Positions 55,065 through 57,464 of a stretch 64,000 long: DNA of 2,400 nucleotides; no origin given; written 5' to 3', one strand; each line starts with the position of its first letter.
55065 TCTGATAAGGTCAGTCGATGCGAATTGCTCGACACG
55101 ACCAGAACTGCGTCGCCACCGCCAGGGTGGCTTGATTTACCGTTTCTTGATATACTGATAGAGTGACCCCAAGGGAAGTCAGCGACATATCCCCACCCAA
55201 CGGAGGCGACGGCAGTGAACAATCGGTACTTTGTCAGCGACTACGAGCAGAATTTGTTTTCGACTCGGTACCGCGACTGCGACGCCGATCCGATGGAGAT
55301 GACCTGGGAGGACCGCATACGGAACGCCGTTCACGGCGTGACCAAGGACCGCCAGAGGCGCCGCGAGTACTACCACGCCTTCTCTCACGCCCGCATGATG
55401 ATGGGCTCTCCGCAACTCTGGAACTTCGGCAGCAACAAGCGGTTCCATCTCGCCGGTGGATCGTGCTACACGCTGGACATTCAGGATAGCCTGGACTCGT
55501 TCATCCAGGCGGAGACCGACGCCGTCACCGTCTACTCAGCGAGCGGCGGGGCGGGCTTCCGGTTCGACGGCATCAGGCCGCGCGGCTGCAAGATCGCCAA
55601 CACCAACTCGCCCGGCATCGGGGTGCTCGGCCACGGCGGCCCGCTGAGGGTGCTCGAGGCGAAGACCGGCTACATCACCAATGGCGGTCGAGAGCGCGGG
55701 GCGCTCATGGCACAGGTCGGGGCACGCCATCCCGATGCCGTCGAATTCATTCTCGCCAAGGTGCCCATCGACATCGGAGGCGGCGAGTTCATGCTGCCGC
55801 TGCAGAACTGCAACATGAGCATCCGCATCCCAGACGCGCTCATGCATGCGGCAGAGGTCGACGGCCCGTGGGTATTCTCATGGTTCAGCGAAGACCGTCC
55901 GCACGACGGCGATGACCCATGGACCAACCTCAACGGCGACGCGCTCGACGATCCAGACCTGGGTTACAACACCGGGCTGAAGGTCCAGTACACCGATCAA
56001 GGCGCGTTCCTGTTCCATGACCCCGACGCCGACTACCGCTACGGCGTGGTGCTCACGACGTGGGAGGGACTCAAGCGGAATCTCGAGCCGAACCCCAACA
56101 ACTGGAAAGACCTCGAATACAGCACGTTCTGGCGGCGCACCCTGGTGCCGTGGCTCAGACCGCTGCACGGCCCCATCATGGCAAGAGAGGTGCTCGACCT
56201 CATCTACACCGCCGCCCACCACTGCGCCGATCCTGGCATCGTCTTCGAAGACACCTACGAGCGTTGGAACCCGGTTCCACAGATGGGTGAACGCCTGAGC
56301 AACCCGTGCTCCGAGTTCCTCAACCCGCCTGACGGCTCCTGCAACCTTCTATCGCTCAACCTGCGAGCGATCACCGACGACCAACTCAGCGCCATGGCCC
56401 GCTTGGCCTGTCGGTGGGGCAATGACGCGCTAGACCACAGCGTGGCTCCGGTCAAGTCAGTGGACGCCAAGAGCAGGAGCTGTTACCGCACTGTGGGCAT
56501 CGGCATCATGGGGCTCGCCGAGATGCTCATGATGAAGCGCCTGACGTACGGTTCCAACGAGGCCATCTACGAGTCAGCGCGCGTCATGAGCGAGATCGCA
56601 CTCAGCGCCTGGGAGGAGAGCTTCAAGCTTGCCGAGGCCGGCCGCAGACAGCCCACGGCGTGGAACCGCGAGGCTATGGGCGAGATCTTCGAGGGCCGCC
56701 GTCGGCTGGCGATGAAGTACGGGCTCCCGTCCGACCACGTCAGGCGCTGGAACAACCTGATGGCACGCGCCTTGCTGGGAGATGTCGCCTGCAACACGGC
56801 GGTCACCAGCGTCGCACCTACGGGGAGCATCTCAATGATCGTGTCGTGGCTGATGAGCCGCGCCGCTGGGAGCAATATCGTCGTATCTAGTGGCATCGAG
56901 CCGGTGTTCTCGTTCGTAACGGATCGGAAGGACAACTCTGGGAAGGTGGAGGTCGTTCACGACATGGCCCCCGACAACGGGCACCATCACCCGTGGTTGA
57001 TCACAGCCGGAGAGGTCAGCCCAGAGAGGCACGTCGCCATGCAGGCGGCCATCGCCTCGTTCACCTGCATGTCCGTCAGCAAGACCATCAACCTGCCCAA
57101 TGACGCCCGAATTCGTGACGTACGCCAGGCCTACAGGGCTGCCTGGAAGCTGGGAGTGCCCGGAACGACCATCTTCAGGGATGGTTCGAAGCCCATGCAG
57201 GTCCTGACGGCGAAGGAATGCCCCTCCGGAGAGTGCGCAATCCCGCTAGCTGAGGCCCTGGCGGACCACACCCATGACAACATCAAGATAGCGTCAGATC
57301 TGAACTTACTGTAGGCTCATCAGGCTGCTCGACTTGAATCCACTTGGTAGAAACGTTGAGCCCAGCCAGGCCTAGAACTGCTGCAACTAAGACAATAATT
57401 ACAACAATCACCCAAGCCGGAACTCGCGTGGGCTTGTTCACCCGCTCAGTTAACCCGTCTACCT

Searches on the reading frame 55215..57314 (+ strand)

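Call 9: search_protein_families(library=phrogs, proteins=[window:55215-57314:+], max_evalue=0.001)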
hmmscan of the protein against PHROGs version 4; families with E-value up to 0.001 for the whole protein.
window:55215-57314:+ (699 aa): 6 families
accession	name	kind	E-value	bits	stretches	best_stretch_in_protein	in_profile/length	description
phrog_84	-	DNA, RNA and nucleotide metabolism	5.4e-73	247.5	1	4-676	209-796/975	ribonucleoside-diphosphate reductase large subunit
phrog_3844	-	moron, auxiliary metabolic gene and host takeover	6.4e-24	85.7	1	374-648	160-424/451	NrdA-like aerobic NDP reductase large subunit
phrog_3987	-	DNA, RNA and nucleotide metabolism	4.6e-14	52.9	1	50-220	191-351/467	ribonucleotide reductase large subunit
phrog_367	-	DNA, RNA and nucleotide metabolism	7e-13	48.6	1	323-566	348-536/701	ribonucleotide reductase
phrog_6132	-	DNA, RNA and nucleotide metabolism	5e-07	30.3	1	31-156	166-287/530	ribonucleotide reductase large subunit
phrog_12229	-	DNA, RNA and nucleotide metabolism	0.00061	19.3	1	47-157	45-148/577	ribonucleotide reductase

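Call 10: search_protein_families(library=pfam, proteins=[window:55215-57314:+], max_evalue=0.001)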
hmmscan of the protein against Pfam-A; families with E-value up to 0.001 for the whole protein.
window:55215-57314:+ (699 aa): 1 family
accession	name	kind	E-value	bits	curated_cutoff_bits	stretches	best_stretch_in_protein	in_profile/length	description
PF02867.20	Ribonuc_red_lgC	-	1.4e-70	238.9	23.9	2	321-652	167-521/523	Ribonucleotide reductase, barrel domain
